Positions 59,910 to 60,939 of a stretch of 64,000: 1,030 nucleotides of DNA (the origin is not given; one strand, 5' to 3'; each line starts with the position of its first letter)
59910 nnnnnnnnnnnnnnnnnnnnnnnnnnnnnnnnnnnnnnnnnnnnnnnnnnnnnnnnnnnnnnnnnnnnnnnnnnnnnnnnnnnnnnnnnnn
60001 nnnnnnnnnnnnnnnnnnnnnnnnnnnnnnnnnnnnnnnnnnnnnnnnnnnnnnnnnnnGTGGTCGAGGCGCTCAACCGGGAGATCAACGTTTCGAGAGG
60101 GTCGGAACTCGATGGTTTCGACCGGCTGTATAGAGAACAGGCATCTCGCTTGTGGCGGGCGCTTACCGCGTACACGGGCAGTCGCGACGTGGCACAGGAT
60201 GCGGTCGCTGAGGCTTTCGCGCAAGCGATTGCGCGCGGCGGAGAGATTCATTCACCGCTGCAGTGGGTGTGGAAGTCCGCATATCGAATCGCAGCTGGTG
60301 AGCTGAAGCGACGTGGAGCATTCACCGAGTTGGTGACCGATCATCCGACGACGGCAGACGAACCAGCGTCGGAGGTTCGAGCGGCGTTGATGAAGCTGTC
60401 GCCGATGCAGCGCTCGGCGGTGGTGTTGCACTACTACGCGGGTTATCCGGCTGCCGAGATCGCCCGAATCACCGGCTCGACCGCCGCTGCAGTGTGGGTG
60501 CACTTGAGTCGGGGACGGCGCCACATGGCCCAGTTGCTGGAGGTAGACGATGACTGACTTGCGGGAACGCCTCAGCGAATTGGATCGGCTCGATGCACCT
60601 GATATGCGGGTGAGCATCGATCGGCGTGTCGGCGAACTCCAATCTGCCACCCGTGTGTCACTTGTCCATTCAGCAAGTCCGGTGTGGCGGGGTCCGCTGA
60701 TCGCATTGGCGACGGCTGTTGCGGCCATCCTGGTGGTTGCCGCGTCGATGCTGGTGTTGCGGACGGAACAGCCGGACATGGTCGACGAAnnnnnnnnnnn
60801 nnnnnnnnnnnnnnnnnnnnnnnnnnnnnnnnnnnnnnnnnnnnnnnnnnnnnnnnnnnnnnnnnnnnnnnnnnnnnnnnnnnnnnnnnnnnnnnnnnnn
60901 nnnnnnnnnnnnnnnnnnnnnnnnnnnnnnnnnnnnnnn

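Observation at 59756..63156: Second accessory module between the att repeat and VTC copy B: ECF sigma, anti-sigma-beta-propeller fusion and lipoprotein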

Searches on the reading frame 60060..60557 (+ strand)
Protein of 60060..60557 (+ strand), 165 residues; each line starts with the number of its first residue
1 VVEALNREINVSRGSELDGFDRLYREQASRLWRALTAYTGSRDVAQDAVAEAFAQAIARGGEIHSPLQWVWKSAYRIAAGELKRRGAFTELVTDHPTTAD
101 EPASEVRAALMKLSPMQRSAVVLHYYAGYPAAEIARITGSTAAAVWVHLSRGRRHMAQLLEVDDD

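Call 5: search_protein_families(library=pfam, proteins=[window:60060-60557:+], max_evalue=0.1)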
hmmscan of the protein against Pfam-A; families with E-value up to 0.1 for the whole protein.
window:60060-60557:+ (165 aa): 6 families
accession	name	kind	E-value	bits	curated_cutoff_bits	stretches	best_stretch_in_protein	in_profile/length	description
PF08281.18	Sigma70_r4_2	-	5.2e-14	52.1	25.7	1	105-156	3-54/54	Sigma-70, region 4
PF04545.22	Sigma70_r4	-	3.9e-05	23.5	24.1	1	109-156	1-48/50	Sigma-70, region 4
PF04542.20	Sigma70_r2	-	0.012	15.8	24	1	23-72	1-55/71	Sigma-70 region 2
PF19955.5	EAD1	-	0.029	15.3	24.2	1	100-151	5-56/90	Effector-associated domain 1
PF00582.32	Usp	-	0.055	14.5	24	0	45-160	15-121/141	Universal stress protein family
PF06056.18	Terminase_5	-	0.057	13.8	20.3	0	118-151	4-36/58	Putative ATPase subunit of terminase (gpP-like)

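Call 8: search_protein_families(library=ncbifam, proteins=[window:60060-60557:+], max_evalue=1)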
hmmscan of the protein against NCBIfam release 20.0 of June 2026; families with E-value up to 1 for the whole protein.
window:60060-60557:+ (165 aa): 58 families (the best 25 are shown)
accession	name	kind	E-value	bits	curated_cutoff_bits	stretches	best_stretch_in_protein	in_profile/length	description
TIGR02983.1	SigE-fam_strep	subfamily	5.5e-23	81.6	141.55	1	17-161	5-159/162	SigE family RNA polymerase sigma factor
NF007225.0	PRK09643.1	equivalog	1.5e-11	44.3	190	2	94-161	116-183/204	RNA polymerase sigma factor SigM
NF058625.1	sigma_PG0214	equivalog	2e-10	40.6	130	1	23-160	9-161/170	GFO_1088 family ECF-type sigma factor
TIGR02937.1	sigma70-ECF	superfamily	5.2e-10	39.2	42.9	1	20-159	3-164/165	sigma-70 family RNA polymerase sigma factor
TIGR02985.1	Sig70_bacteroi1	subfamily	5.6e-10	39.7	126.4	1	20-158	3-160/162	RNA polymerase sigma-70 factor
NF004113.0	PRK05602.1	equivalog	5.8e-10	39.1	208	1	94-163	126-204/211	RNA polymerase sigma factor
TIGR02954.1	Sig70_famx3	hypoth_equivalog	1.2e-08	34.9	188.5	1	17-162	15-169/170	RNA polymerase sigma-70 factor, TIGR02954 family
NF009193.0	PRK12541.1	equivalog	1.3e-08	35.2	171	1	19-158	6-158/161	RNA polymerase sigma factor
NF007228.0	PRK09646.1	subfamily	2.8e-08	33.6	226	1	91-154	122-184/194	ECF RNA polymerase sigma factor SigK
TIGR02950.1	SigM_subfam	subfamily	6.1e-08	32.7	147.95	1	21-160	3-158/159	RNA polymerase sigma factor, SigM family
NF009192.0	PRK12540.1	equivalog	6.1e-08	32.5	307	1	66-164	63-163/182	RNA polymerase sigma factor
NF007214.0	PRK09636.1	subfamily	1.3e-07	31.2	271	1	38-158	24-161/293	RNA polymerase sigma factor SigJ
TIGR02984.1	Sig-70_plancto1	subfamily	1.5e-07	31.2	183.75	1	98-160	126-188/189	RNA polymerase sigma-70 factor, Planctomycetaceae-specific subfamily 1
NF009176.0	PRK12524.1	equivalog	2.3e-07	30.8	264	1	31-161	43-185/196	RNA polymerase sigma factor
TIGR02960.1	SigX5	hypoth_equivalog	3.3e-07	29.8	264.75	1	108-158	138-188/322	RNA polymerase sigma-70 factor, TIGR02960 family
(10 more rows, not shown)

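Call 57: search_solved_structures(query=window:60060-60554:+, max_evalue=0.001)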
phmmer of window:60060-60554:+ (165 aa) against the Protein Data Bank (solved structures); distinct sequences matched with E-value up to 0.001: 2.
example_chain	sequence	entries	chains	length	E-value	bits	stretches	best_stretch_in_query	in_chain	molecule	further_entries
6dxo_A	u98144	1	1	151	4.7e-08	36.4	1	12-162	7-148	RNA polymerase ECF-subfamily sigma factor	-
5uxx_A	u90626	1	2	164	8.3e-05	25.9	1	41-163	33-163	RNA polymerase sigma factor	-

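Call 85: search_protein_families(library=padloc, proteins=[window:60060-60554:+], max_evalue=0.01)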
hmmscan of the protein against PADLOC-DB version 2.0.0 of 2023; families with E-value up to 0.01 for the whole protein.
window:60060-60554:+ (165 aa): 0 families

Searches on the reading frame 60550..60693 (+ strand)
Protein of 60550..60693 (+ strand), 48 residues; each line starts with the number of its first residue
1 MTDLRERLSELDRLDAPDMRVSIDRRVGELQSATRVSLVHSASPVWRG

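Call 97: search_solved_structures(query=A6, max_evalue=10)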
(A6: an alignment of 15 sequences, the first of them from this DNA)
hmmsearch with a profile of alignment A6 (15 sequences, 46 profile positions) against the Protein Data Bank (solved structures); distinct sequences matched with E-value up to 10: 1.
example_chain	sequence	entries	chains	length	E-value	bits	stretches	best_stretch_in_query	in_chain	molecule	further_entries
3bni_A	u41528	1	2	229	5.7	10.7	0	10-32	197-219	Putative TetR-family transcriptional regulator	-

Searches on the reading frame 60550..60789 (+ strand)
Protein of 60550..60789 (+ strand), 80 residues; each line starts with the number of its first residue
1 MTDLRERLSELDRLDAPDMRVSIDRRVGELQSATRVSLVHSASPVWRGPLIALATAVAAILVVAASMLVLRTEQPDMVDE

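Call 58: search_solved_structures(query=window:60550-60789:+, max_evalue=10)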
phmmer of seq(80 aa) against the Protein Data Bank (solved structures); distinct sequences matched with E-value up to 10: 1.
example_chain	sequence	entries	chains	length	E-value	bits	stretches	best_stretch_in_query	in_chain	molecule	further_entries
6nuk_A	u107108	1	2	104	1.1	13.1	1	4-39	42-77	Ferredog-Diesel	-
